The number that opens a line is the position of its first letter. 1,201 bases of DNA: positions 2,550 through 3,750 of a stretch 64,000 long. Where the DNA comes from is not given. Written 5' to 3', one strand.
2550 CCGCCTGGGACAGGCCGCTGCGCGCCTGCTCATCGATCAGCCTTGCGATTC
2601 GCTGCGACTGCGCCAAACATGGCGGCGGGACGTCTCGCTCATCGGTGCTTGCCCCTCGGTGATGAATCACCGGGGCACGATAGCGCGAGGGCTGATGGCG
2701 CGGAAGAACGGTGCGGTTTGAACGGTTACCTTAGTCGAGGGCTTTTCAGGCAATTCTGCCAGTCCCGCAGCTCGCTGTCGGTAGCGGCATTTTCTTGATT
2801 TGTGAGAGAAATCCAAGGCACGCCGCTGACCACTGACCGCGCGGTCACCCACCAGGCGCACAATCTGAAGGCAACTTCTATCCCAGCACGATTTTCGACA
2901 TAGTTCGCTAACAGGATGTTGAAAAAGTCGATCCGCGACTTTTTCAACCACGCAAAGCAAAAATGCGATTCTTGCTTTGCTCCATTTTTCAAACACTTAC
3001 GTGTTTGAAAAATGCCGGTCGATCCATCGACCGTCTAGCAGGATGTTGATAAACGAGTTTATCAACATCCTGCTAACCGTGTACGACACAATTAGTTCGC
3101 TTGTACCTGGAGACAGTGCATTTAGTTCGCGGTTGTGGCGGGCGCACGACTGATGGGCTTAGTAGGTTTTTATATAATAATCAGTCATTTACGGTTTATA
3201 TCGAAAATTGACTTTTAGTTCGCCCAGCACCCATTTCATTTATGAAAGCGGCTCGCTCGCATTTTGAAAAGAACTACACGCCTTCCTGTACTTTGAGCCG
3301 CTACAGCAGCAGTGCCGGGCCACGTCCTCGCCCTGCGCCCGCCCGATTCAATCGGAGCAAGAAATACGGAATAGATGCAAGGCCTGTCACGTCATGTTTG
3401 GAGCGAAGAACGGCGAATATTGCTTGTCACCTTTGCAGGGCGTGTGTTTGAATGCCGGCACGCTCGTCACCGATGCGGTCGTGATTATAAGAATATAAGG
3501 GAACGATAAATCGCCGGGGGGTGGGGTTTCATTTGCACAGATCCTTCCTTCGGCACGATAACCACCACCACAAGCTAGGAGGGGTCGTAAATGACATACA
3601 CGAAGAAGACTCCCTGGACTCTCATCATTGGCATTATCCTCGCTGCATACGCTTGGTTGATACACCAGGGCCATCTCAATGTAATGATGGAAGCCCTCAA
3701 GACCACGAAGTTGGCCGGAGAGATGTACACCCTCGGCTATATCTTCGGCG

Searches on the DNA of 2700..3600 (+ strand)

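Call 4: search_dna_similar(query=window:2700-3600:+, collection=plasmids, mode=distant, max_rows=25)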
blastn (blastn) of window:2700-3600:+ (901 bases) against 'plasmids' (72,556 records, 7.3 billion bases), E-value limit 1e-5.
No match.

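Call 39: build_rna_model(alignment_id=A1)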
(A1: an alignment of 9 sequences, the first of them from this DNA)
Model R1 built from alignment A1 (9 sequences, 176 columns); structure: RNAalifold consensus.
model positions 166; base pairs 62; branch points 4; effective number of sequences 1.3; information 0.591 bits per position. Calibrated on 0.2 Mb of random sequence (short: E-values are rough).
structure used (alignment columns):
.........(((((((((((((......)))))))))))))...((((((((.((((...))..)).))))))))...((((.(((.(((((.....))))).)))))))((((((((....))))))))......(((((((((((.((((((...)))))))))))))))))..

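Call 40: search_with_rna_model(model_id=R1, sources=[window, L002, L003, L004, L005, L006, L007, L008, L009, L010, L011, L012, L013, L014, L015, L016, L017, L018, L019, L020, L021, L022, L023, L024, L025, L026, L027, L028, L029, L030, L031, L032, L033, L034, L035, L036, L037, L038, L039, L040, L041, L042, L043, L044, L045, L046, L047, L048, L049, L050, L051, L052, L053, L054, L055, L056, L057, L058, L059, L060, L061, L062, L063, L064, L065, L066, L067, L068, L069, L070, L071, L072, L073, L074, L075, L076, L077, L078, L079, L080, L081, L082, L083, L084, L085, L086, L087, L088, L089, L090, L091, L092, L093, L094, L095, L096, L097, L098, L099, L100], max_evalue=0.01, make_alignment=true)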
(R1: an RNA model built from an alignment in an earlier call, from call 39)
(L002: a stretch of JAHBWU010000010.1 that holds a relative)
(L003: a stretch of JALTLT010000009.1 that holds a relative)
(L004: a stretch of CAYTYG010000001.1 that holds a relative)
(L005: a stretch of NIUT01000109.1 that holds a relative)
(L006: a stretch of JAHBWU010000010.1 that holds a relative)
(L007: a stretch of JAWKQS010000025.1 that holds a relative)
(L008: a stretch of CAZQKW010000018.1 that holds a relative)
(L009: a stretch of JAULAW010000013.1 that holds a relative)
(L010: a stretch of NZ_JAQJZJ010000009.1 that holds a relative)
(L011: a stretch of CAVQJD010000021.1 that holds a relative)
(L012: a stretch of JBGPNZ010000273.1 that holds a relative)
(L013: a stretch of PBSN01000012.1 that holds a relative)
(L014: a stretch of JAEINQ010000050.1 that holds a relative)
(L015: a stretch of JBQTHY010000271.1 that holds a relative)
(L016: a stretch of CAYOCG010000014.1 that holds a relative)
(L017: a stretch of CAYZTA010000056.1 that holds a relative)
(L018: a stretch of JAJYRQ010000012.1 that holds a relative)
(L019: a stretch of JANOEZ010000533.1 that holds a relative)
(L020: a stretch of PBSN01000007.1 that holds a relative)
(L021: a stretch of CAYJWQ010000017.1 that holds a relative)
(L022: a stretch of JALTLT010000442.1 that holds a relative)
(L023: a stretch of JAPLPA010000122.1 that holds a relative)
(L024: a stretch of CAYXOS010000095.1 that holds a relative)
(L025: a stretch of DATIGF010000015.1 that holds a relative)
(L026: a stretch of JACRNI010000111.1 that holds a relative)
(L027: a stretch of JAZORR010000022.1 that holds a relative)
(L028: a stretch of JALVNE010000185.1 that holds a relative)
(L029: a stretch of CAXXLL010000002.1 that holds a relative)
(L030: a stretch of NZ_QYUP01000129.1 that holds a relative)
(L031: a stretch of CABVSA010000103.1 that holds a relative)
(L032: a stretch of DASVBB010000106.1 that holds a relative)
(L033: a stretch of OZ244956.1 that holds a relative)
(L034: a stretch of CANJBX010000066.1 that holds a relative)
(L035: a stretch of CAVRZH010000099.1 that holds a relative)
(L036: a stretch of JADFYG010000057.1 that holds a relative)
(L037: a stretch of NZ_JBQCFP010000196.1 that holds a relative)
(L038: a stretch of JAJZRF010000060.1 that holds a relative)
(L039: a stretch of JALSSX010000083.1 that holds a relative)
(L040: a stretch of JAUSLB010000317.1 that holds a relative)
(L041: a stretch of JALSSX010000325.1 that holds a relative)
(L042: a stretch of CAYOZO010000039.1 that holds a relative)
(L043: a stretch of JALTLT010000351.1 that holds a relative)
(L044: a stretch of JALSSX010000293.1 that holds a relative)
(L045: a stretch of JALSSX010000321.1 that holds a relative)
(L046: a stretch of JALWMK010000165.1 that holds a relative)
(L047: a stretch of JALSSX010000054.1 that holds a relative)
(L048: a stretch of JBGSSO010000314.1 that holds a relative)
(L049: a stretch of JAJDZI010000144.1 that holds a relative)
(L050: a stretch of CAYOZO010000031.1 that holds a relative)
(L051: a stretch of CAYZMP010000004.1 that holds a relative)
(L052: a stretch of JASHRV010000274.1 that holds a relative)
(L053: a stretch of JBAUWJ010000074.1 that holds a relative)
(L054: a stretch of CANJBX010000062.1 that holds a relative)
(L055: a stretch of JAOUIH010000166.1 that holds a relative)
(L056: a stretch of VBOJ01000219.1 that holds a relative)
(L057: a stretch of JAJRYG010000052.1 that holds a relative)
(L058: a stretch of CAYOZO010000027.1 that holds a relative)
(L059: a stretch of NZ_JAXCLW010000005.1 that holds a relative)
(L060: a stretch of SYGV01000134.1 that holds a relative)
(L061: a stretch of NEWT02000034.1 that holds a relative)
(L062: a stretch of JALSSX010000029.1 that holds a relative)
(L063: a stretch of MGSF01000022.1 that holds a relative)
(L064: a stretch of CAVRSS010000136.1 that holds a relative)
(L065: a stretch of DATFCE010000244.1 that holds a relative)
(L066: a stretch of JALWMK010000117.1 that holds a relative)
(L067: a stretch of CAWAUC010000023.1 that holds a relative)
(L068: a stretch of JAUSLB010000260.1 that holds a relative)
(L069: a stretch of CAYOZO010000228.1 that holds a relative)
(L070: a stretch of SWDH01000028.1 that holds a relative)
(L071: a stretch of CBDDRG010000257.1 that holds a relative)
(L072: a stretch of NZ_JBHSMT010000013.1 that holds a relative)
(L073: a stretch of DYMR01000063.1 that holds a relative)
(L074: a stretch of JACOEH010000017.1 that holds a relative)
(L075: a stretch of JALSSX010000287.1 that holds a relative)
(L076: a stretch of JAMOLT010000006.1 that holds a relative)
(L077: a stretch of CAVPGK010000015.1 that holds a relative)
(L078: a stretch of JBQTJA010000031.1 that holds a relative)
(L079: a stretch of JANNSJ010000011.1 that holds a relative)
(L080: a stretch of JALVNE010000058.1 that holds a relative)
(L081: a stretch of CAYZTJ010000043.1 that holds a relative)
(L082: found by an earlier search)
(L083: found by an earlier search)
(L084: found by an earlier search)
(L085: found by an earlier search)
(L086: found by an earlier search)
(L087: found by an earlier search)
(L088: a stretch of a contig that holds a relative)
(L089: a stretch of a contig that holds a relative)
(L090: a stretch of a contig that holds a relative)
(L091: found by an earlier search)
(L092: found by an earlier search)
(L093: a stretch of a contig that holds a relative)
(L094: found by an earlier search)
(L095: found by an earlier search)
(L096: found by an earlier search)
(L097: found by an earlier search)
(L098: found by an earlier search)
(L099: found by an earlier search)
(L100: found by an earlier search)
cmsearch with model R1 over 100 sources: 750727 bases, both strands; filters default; matches with E-value up to 0.01: 89.
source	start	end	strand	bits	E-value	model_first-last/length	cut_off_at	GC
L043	2845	3012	+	184.1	2e-52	1-166/166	no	0.5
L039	5085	5251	+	180.2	2.9e-51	1-166/166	no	0.44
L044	2328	2495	+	178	1.3e-50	1-166/166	no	0.45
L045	4079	4245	+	176.6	3.5e-50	1-166/166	no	0.44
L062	2158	2327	+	168.6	8.6e-48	1-166/166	no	0.44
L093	3712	3880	-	162.6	5.1e-46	1-166/166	no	0.5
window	2909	3075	+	156.5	3.4e-44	1-166/166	no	0.41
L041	4283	4448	-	156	4.8e-44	1-166/166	no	0.43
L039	6148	6314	+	152.8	4.4e-43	1-166/166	no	0.49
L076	6867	7033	+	142.1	6.9e-40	1-166/166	no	0.41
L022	1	150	-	137.3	1.9e-38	1-148/166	3'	0.53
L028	3447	3612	-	135.8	5.4e-38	1-166/166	no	0.46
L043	1212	1382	-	132.5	5.3e-37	1-166/166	no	0.54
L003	157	413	-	122.3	5.6e-34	1-166/166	no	0.58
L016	6947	7113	+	120.4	2.2e-33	1-166/166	no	0.47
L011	2116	2272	+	100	2.6e-27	1-166/166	no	0.55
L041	5103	5225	+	97.8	1.2e-26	1-166/166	no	0.48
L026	5545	5702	-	94.4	1.2e-25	1-166/166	no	0.4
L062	5472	5594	+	94.4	1.3e-25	1-166/166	no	0.45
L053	6286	6443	-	92.7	4e-25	1-166/166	no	0.56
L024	2714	2858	+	85.8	4.6e-23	1-166/166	no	0.44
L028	1795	1951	+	83.4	2.5e-22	1-166/166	no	0.52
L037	2908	3066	+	80.7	1.5e-21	1-166/166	no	0.58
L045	3892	4048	-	78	9.6e-21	1-166/166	no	0.41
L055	5641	5765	+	73.6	2.1e-19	1-123/166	3'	0.58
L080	64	210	-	72.3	4.9e-19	1-166/166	no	0.54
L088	4081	4246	-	65.3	6.1e-17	1-166/166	no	0.57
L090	6513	6590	+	59.4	3.6e-15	1-166/166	no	0.49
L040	3565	3706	+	58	9.7e-15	1-166/166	no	0.48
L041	1578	1733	+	57.4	1.4e-14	1-166/166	no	0.47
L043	2845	3012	-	51.1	1.1e-12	1-166/166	no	0.5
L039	5130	5251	-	47.5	1.3e-11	1-166/166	no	0.44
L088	7139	7236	-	47.2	1.6e-11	1-166/166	no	0.38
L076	6867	7033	-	47.1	1.7e-11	1-166/166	no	0.41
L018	7137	7295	+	44.7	9e-11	1-166/166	no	0.48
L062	5258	5402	-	44.4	1.1e-10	1-166/166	no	0.4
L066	1212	1336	-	44.2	1.2e-10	1-166/166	no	0.46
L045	4079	4245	-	44.1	1.4e-10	1-166/166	no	0.44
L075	5136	5307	-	43.5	2e-10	1-166/166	no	0.53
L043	1336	1525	+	41.8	6.7e-10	1-166/166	no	0.59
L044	2328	2495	-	41.4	8.6e-10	1-166/166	no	0.45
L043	1487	1639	-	40.7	1.4e-09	1-166/166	no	0.65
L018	7137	7295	-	40.5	1.6e-09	1-166/166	no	0.48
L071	7770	7855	+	39.4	3.4e-09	1-166/166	no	0.55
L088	7139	7262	+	39.4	3.5e-09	1-166/166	no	0.4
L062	2158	2327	-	37.6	1.1e-08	1-166/166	no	0.44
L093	3712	3880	+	36.9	1.9e-08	1-166/166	no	0.5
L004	3356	3483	-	36.6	2.4e-08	1-166/166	no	0.46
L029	7292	7352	+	35.4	5.4e-08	1-166/166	no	0.38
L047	449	600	+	34.9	7.5e-08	1-166/166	no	0.57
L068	5945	6120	-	34.4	1e-07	1-166/166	no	0.46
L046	4332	4366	+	33.9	1.5e-07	129-163/166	no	0.37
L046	4332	4366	-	33.4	2.1e-07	129-163/166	no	0.37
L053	6286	6443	+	32.3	4.4e-07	1-166/166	no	0.56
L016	6947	7113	-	32.3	4.5e-07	1-166/166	no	0.47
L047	2866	3059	-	31.8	6.4e-07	1-166/166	no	0.58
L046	2064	2223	+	31.2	9.6e-07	1-166/166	no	0.5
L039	6186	6314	-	31.2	9.8e-07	1-166/166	no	0.5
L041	5187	5225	-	30.3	1.7e-06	126-164/166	no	0.46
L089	1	54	-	29.8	2.5e-06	1-52/166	3'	0.44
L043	1215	1249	+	29.7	2.6e-06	129-163/166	no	0.51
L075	5136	5175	+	29.7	2.7e-06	126-164/166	no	0.32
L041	4283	4320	+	29.4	3.3e-06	126-164/166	no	0.45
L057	4420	4509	-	28.6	5.8e-06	1-166/166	no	0.37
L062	5556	5594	-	27.7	1.1e-05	126-164/166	no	0.41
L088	4067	4245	+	27.4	1.3e-05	1-166/166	no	0.59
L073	1753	1857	+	26.2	3e-05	1-166/166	no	0.45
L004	3356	3483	+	25.2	6e-05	1-166/166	no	0.46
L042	4288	4421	-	25.1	6.2e-05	1-166/166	no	0.55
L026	5545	5702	+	24.8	7.5e-05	1-166/166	no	0.4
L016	1977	2007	+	24.5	9.9e-05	129-163/166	no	0.45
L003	157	413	+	24.4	0.0001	1-166/166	no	0.58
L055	5641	5765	-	23.8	0.00015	46-166/166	5'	0.58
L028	3448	3485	+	23.3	0.00022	127-164/166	no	0.42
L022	111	141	+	23.3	0.00022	10-40/166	no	0.45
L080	68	100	+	23.1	0.00025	130-162/166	no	0.48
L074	337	496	-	22.8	0.0003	1-166/166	no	0.59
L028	1798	1951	-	22.3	0.00044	1-166/166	no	0.51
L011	2116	2272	-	22.1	0.00049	1-166/166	no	0.55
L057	4377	4509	+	21.7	0.00067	1-166/166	no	0.35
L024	2667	2838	-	21.4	0.0008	1-166/166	no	0.45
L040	3574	3604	-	21.4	0.00081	10-40/166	no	0.42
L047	458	489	-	21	0.0011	10-40/166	no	0.38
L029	7292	7340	-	20.9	0.0011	1-166/166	no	0.39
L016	1977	2007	-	20.7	0.0013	129-163/166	no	0.45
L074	445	529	+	20.6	0.0014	1-166/166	no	0.45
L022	45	107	+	19.2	0.0038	10-72/166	no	0.44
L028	3572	3603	+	18.8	0.0048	10-40/166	no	0.41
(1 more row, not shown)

Alignment A2: 89 matches aligned to the model, 498 columns, each read 5' to 3' on its own strand. Consensus structure (alignment columns), stored with it:
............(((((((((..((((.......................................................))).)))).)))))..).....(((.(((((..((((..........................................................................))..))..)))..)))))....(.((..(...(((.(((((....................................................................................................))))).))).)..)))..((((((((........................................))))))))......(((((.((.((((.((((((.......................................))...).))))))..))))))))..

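Call 41: search_with_rna_model(model_id=R1, sources=[window, L043, L039, L044, L045, L062, L093, L041, L076, L028, L003, L016, L011, L026, L053, L024, L037, L101, L102, L103, L104, L105, L106, L107, L108, L109, L110, L111, L112, L113, L114, L115, L116, L117, L118, L119, L120, L121], max_evalue=1e-20, make_alignment=true)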
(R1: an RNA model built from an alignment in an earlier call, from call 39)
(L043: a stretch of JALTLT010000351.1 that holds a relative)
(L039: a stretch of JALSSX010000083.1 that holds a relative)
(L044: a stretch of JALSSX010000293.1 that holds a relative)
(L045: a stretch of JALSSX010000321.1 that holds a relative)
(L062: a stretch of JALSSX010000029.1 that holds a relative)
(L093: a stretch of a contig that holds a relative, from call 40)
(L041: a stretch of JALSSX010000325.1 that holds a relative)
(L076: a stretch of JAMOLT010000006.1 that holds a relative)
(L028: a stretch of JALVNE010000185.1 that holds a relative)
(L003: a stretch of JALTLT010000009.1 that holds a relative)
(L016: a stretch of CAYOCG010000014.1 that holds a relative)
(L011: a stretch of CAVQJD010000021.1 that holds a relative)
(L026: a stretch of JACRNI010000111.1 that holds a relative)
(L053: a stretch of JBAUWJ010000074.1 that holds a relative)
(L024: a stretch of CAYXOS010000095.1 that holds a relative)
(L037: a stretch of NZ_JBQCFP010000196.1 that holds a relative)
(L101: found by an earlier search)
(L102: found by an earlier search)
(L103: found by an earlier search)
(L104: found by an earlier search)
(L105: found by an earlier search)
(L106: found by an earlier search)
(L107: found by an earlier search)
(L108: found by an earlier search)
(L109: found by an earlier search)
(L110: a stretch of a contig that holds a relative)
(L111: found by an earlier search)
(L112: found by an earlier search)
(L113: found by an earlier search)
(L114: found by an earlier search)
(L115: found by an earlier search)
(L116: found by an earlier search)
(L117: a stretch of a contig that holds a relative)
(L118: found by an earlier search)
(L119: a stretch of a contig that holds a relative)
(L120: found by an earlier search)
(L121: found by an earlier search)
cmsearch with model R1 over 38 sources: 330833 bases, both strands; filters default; matches with E-value up to 1e-20: 26.
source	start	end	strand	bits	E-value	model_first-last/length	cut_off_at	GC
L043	2845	3012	+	184.1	9e-53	1-166/166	no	0.5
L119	1237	1403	-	183.3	1.6e-52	1-166/166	no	0.43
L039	5085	5251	+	180.2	1.3e-51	1-166/166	no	0.44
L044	2328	2495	+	178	5.6e-51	1-166/166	no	0.45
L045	4079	4245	+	176.6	1.5e-50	1-166/166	no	0.44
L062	2158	2327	+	168.6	3.8e-48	1-166/166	no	0.44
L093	3712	3880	-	162.6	2.3e-46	1-166/166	no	0.5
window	2909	3075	+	156.5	1.5e-44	1-166/166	no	0.41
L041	4283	4448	-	156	2.1e-44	1-166/166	no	0.43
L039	6148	6314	+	152.8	2e-43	1-166/166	no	0.49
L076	6867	7033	+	142.1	3.1e-40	1-166/166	no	0.41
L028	3447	3612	-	135.8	2.4e-38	1-166/166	no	0.46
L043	1212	1382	-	132.5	2.3e-37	1-166/166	no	0.54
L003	157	413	-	122.3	2.5e-34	1-166/166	no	0.58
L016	6947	7113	+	120.4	9.6e-34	1-166/166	no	0.47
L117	620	777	+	104.7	4.5e-29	1-166/166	no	0.46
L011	2116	2272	+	100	1.1e-27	1-166/166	no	0.55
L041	5103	5225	+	97.8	5.2e-27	1-166/166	no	0.48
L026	5545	5702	-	94.4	5.4e-26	1-166/166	no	0.4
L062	5472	5594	+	94.4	5.6e-26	1-166/166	no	0.45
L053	6286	6443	-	92.7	1.7e-25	1-166/166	no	0.56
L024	2714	2858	+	85.8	2e-23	1-166/166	no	0.44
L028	1795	1951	+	83.4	1.1e-22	1-166/166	no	0.52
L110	3651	3825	-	81.1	5.1e-22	1-166/166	no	0.47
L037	2908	3066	+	80.7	6.7e-22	1-166/166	no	0.58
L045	3892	4048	-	78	4.3e-21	1-166/166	no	0.41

Alignment A3: 26 matches aligned to the model, 329 columns, each read 5' to 3' on its own strand. Consensus structure (alignment columns), stored with it:
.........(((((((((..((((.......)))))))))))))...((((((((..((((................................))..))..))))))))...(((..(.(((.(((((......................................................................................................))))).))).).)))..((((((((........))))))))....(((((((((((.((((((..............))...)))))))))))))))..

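Call 57: search_with_rna_model(model_id=R1, sources=[window, L131, L132, L133, L134, L135, L136, L137, L138, L139, L140, L141, L142, L143, L144, L145, L146, L147, L148, L149, L150, L151, L152, L153, L154, L155], max_evalue=1e-8, make_alignment=true)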
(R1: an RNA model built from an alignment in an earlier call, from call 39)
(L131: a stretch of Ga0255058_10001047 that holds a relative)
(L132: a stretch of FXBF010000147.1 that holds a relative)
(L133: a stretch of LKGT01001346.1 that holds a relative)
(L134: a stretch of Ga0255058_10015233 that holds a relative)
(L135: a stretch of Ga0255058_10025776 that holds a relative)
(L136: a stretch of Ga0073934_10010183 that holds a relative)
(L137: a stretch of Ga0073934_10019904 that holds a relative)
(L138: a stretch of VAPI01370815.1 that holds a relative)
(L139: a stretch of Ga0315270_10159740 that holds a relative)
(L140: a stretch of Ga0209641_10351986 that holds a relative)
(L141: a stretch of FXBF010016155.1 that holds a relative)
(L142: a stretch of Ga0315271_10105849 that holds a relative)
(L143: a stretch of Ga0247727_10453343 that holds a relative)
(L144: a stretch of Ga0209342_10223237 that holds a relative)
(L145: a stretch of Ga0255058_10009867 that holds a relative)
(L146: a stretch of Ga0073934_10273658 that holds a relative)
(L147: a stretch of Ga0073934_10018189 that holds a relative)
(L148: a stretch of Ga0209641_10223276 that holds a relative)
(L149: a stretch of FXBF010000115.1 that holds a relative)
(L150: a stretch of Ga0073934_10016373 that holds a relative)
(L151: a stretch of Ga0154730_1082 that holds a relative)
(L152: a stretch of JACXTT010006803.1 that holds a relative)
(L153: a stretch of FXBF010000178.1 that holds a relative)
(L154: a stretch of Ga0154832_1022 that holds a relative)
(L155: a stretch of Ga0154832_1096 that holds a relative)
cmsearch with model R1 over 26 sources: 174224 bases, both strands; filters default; matches with E-value up to 1e-8: 33.
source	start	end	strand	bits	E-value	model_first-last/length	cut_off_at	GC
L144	45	211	+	162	1.9e-46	1-166/166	no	0.4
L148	193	359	-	162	1.9e-46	1-166/166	no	0.4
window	2909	3075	+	156.5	7.9e-45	1-166/166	no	0.41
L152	1290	1459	-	138.4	2.1e-39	1-166/166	no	0.44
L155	682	848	-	125.6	1.4e-35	1-166/166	no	0.44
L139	773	939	-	123.6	5.5e-35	1-166/166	no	0.43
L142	1889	2055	-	123.6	5.5e-35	1-166/166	no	0.43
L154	1287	1453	-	120.4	5.1e-34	1-166/166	no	0.43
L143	20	229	-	112.6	1.1e-31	1-166/166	no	0.5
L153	1113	1279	-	110.3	5.3e-31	1-166/166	no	0.39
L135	2241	2407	+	102.2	1.4e-28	1-166/166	no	0.48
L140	66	221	+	89.9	6.4e-25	1-166/166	no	0.38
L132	9947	10156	+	75.1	1.8e-20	1-166/166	no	0.54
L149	459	647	+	71.6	1.9e-19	1-166/166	no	0.51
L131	515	658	-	68.8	1.3e-18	1-166/166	no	0.48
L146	724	876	+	66.4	6.7e-18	1-166/166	no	0.44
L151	73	204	-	63.5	5.1e-17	1-166/166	no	0.48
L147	5128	5290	-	60.7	3.5e-16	1-166/166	no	0.45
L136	1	127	-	58.2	2e-15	1-125/166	3'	0.51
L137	1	144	+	56.8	4.8e-15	16-166/166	5'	0.46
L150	8063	8193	+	55.9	9.5e-15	1-126/166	3'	0.44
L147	7443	7573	+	55.8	9.9e-15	1-130/166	3'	0.53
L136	11630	11759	+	55.6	1.1e-14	1-126/166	3'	0.45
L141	1849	2018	-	55.5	1.2e-14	1-166/166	no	0.52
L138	221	344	-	54.6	2.2e-14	1-166/166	no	0.46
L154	1287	1453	+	49.1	1e-12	1-166/166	no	0.43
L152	1290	1418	+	47.6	2.7e-12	1-166/166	no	0.43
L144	48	211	-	45.7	1.1e-11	1-166/166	no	0.4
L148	193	356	+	45.7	1.1e-11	1-166/166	no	0.4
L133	696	883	-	45.6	1.1e-11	1-166/166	no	0.49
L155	682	848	+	44.4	2.6e-11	1-166/166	no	0.44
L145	2395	2553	-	36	7.9e-09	1-166/166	no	0.52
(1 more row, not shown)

Alignment A4: 33 matches aligned to the model, 331 columns, each read 5' to 3' on its own strand. Consensus structure (alignment columns), stored with it:
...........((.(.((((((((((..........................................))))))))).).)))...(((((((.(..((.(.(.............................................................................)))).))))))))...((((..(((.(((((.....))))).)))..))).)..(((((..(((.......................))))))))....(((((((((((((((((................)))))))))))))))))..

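Call 70: search_dna_similar(query=window:2905-3080:+, collection=plasmids, mode=distant, max_evalue=1, max_rows=15)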
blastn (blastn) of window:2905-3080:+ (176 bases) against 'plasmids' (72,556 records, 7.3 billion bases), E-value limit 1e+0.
Records with a match: 1; places in all: 1; records where one place covers at least 80% of the query: 0.
Best place of each record, by identity: 90-95% 1.
By first word of the organism name: Rhizobium 1.
By predicted mobility (MOB-suite, as given by PLSDB): conjugative 1.
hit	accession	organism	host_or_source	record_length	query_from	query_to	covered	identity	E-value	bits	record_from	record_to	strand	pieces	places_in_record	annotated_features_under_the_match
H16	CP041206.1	Rhizobium sp. NIBRBAC000502774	Genome assembly,Coal mine soil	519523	141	168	16%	92.9%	1e-1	43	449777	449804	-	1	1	amino acid ABC transporter permease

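Call 71: search_dna_similar(query=window:2905-3080:+, collection=phages, mode=distant, max_evalue=1, max_rows=10)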
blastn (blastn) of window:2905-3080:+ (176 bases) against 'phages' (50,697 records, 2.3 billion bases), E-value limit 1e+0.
No match.

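Call 79: search_rna_families(source=window, start=2880, end=3240, threshold=evalue, max_evalue=10)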
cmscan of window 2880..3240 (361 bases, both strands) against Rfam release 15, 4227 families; matches with E-value up to 10: 10.
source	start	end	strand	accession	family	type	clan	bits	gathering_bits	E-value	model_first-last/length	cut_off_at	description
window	3032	3080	-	RF03839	MIR2599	Gene; miRNA;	-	22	120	0.065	1-132/132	no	MIR2599 microRNA precursor family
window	3035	3075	+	RF03362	mir-9436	Gene; miRNA;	-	21.3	80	0.065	1-66/66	no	mir-9436 microRNA precursor family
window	3013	3093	+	RF01206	snoR109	Gene; snRNA; snoRNA; HACA-box;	-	20.2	34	0.56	1-92/92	no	Small nucleolar RNA snoR109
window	3036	3075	+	RF04165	mir-2483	Gene; miRNA;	-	17.6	75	1.1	1-80/80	no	mir-2483 microRNA precursor family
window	2916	3008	-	RF00235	Plasmid_RNAIII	Gene;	-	17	60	2.8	1-131/131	no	Plasmid RNAIII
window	2982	3015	+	RF00857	mir-233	Gene; miRNA;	-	15.3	67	3.8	1-78/78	no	mir-233 microRNA precursor family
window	3150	3202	+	RF02108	DLEU2_4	Gene; lncRNA;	-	15.2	40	1.2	1-58/58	no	Deleted in lymphocytic leukemia 2 conserved region 4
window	2983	3014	-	RF03765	mir-2059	Gene; miRNA;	-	14.5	90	5.5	1-68/68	no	mir-2059 microRNA precursor family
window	2978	3010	-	RF01727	SAM-SAH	Cis-reg; riboswitch;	-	14.3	40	0.94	1-49/49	no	SAM/SAH riboswitch aptamer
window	2912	3006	+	RF00437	HLE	Cis-reg;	-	12.3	60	6.4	1-130/130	no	Hairy RNA localisation element (HLE)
